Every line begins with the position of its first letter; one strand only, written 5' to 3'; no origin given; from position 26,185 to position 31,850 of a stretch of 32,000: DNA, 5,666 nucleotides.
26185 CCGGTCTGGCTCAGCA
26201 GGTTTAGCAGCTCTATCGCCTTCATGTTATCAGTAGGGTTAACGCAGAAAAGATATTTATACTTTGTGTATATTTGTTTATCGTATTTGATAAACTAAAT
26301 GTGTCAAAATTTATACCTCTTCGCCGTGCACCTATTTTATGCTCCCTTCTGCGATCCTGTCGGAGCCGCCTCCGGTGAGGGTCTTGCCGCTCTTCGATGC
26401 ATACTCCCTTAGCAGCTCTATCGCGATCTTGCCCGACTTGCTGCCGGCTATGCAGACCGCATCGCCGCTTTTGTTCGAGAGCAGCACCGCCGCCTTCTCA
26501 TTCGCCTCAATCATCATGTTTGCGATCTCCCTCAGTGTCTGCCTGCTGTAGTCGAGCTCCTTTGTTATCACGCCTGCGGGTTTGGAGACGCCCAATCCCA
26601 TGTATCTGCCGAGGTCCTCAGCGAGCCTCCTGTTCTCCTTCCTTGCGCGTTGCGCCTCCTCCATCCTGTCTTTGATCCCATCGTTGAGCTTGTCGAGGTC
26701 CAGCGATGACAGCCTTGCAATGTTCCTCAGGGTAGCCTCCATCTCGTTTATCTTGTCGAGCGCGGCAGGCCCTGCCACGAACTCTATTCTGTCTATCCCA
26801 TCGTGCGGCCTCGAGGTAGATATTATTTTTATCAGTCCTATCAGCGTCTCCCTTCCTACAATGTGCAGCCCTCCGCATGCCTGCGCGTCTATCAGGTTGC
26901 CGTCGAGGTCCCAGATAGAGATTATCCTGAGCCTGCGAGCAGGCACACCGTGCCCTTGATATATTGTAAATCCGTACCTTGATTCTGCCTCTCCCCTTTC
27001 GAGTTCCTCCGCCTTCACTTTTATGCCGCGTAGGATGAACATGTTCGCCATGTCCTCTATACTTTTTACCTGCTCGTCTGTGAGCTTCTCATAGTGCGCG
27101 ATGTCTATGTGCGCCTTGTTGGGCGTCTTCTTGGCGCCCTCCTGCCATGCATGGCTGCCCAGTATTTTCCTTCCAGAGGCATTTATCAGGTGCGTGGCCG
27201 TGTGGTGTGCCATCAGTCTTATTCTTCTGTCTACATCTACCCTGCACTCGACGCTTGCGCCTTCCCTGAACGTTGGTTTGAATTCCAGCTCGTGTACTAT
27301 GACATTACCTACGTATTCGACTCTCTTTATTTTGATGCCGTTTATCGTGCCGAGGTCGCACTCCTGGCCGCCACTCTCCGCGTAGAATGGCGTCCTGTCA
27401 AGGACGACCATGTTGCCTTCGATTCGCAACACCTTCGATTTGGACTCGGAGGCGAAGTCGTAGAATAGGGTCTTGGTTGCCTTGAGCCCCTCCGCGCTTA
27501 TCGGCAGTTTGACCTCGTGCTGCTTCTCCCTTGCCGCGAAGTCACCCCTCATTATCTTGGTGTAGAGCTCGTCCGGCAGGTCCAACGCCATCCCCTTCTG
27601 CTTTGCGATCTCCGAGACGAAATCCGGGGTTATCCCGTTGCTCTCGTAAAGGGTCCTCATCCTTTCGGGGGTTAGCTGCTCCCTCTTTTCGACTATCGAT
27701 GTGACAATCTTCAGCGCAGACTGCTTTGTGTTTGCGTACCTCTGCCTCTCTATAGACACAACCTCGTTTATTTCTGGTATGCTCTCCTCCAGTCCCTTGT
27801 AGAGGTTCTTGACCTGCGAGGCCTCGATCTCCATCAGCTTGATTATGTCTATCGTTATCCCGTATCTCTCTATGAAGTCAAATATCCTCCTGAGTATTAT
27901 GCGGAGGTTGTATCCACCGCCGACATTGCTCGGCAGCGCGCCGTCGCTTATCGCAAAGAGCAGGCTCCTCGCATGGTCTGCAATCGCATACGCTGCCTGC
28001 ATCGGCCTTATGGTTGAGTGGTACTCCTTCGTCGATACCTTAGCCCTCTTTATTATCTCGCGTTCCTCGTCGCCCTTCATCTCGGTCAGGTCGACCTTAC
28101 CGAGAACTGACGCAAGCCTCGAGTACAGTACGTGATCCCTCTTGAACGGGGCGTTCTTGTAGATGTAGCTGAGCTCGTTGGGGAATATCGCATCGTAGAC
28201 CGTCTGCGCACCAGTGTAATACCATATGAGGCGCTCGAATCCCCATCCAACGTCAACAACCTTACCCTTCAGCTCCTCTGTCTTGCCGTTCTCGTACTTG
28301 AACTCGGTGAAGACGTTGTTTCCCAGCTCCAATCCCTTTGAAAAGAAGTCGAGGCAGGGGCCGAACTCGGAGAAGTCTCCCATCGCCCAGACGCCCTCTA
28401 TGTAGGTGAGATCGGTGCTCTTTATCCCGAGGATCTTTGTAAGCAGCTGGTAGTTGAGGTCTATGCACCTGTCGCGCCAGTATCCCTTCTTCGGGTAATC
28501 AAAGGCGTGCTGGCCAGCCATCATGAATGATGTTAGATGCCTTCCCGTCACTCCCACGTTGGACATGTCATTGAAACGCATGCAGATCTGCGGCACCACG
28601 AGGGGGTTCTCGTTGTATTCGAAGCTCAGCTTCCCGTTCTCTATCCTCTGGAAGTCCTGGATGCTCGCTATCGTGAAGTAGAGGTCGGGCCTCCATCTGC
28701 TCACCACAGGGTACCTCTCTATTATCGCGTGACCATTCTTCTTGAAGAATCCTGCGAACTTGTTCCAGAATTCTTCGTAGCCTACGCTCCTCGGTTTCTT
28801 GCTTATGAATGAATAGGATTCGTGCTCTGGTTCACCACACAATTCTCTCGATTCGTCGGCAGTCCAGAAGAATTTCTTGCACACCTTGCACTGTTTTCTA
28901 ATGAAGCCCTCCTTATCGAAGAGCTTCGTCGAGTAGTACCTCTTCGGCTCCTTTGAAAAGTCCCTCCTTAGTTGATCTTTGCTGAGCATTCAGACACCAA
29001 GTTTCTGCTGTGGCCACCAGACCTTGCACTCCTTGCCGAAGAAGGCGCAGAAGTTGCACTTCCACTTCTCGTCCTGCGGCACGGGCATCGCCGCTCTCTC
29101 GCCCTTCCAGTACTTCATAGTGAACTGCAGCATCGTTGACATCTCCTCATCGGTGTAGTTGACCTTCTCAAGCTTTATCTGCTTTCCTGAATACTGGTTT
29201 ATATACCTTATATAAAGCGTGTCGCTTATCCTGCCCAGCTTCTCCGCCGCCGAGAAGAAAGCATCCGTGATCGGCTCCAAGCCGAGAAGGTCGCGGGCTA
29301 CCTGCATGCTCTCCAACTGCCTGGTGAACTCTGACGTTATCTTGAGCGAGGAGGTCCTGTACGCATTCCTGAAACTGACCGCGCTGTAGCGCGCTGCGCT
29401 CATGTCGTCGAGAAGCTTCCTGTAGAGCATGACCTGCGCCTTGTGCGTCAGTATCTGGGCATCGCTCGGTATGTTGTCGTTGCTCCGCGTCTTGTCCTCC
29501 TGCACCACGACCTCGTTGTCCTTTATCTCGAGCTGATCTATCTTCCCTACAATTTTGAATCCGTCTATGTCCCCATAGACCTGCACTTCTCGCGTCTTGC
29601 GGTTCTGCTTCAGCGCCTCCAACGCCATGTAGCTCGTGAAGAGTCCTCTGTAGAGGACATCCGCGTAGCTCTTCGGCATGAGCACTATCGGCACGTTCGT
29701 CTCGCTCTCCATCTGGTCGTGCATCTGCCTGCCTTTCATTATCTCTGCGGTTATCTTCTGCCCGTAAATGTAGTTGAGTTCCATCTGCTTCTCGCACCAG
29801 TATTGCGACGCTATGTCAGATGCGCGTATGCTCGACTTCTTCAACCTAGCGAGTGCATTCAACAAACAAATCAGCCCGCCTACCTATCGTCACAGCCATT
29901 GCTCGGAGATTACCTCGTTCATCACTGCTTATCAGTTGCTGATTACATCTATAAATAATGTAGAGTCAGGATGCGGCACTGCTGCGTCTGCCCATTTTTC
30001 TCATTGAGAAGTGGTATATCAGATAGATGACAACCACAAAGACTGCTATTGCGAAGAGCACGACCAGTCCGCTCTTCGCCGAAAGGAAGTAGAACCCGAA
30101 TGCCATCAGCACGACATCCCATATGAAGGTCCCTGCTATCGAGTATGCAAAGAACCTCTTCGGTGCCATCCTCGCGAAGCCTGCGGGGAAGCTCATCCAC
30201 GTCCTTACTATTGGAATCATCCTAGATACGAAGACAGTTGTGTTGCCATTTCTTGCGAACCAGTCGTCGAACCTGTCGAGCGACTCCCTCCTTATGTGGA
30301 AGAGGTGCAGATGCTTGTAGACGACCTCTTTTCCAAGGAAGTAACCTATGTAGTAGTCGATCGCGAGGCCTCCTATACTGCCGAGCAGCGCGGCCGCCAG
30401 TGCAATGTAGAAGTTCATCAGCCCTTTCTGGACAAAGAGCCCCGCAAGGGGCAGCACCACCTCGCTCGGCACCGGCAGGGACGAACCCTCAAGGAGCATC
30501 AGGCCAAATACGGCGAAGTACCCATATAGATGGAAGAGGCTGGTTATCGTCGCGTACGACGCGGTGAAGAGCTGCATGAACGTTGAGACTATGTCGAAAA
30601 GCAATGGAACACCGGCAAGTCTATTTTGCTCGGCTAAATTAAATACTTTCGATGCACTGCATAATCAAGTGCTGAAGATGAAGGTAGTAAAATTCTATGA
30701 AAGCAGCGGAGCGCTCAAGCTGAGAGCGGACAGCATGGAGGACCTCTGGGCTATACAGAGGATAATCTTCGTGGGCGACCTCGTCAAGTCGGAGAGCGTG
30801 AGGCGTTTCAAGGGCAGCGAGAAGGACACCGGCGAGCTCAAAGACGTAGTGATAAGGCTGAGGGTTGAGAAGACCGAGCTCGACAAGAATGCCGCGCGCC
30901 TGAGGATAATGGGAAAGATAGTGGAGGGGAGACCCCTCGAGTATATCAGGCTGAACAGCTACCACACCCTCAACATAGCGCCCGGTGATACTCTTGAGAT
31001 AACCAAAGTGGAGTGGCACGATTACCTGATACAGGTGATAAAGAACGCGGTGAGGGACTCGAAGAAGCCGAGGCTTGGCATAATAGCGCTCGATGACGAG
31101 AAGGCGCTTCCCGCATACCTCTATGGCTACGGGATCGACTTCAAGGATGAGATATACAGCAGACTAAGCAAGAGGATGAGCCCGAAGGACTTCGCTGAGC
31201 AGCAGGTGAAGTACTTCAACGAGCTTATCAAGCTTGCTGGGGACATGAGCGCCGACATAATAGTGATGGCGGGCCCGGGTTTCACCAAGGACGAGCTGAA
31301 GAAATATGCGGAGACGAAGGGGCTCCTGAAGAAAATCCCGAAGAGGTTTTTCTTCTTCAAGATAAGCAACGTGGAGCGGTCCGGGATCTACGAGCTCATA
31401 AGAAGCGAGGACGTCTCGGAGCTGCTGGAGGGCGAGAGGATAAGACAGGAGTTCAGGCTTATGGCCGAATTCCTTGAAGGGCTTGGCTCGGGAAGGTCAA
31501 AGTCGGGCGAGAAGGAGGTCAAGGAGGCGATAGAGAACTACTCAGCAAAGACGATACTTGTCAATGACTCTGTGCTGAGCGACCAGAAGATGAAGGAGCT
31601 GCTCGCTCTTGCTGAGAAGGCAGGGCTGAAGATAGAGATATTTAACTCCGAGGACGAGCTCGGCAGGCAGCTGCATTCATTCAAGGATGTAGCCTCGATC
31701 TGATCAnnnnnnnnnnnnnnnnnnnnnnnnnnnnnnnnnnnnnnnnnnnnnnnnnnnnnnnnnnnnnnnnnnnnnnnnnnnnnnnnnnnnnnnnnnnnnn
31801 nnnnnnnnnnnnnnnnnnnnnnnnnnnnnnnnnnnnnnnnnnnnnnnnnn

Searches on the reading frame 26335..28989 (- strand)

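Call 78: search_protein_families(library=pfam, proteins=[window:26335-28989:-], max_evalue=0.00001)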
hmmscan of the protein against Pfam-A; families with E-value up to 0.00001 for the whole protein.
window:26335-28989:- (885 aa): 1 family
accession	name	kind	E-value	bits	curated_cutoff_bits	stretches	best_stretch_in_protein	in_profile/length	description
PF01411.24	tRNA-synt_2c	-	1e-84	285.5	30.3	1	76-587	4-551/552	tRNA synthetases class II (A)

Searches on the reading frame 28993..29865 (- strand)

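Call 78: search_protein_families(library=pfam, proteins=[window:28993-29865:-], max_evalue=0.00001)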
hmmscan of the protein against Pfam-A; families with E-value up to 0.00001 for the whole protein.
window:28993-29865:- (291 aa): 2 families
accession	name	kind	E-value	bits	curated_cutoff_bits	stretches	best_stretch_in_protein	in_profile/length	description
PF09810.15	Exo5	-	1.7e-41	143.4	25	3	10-117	11-120/367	Exonuclease V - a 5' deoxyribonuclease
PF12705.13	PDDEXK_1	-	1.1e-07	32.5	22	1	75-275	92-242/247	PD-(D/E)XK nuclease superfamily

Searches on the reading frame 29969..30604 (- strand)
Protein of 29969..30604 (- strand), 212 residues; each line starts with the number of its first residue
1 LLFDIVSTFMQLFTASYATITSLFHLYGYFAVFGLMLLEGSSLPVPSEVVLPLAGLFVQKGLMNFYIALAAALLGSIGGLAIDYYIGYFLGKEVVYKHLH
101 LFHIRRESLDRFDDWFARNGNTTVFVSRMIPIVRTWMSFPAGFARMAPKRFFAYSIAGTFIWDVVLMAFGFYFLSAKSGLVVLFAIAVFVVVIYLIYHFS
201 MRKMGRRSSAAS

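Call 78: search_protein_families(library=pfam, proteins=[window:29969-30604:-], max_evalue=0.00001)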
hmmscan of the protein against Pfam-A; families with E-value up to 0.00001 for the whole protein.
window:29969-30604:- (212 aa): 1 family
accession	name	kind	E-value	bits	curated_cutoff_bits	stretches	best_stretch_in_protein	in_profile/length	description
PF09335.16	VTT_dom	-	1.9e-18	67.6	33.9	1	45-170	1-121/123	VTT domain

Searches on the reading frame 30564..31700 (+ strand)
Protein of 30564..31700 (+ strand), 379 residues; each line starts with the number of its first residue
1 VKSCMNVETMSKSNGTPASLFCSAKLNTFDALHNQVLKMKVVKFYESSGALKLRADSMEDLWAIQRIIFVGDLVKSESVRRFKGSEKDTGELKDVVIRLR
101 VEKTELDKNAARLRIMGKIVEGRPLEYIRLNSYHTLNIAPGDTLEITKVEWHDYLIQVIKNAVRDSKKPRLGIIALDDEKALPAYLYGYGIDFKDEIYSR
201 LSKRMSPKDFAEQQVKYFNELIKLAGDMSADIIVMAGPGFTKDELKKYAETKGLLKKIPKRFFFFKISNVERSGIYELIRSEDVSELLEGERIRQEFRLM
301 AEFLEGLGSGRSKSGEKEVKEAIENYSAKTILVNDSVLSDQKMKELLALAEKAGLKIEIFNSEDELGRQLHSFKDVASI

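Call 78: search_protein_families(library=pfam, proteins=[window:30564-31700:+], max_evalue=0.00001)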
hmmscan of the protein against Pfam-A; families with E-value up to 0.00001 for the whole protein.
window:30564-31700:+ (379 aa): 2 families
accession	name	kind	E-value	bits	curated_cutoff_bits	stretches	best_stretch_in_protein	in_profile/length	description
PF03463.20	eRF1_1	-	7.6e-21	74.8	23.8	1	42-162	4-122/123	eRF1 domain 1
PF03465.20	eRF1_3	-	1.3e-06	29.3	25.8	1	294-378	2-100/106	eRF1 domain 3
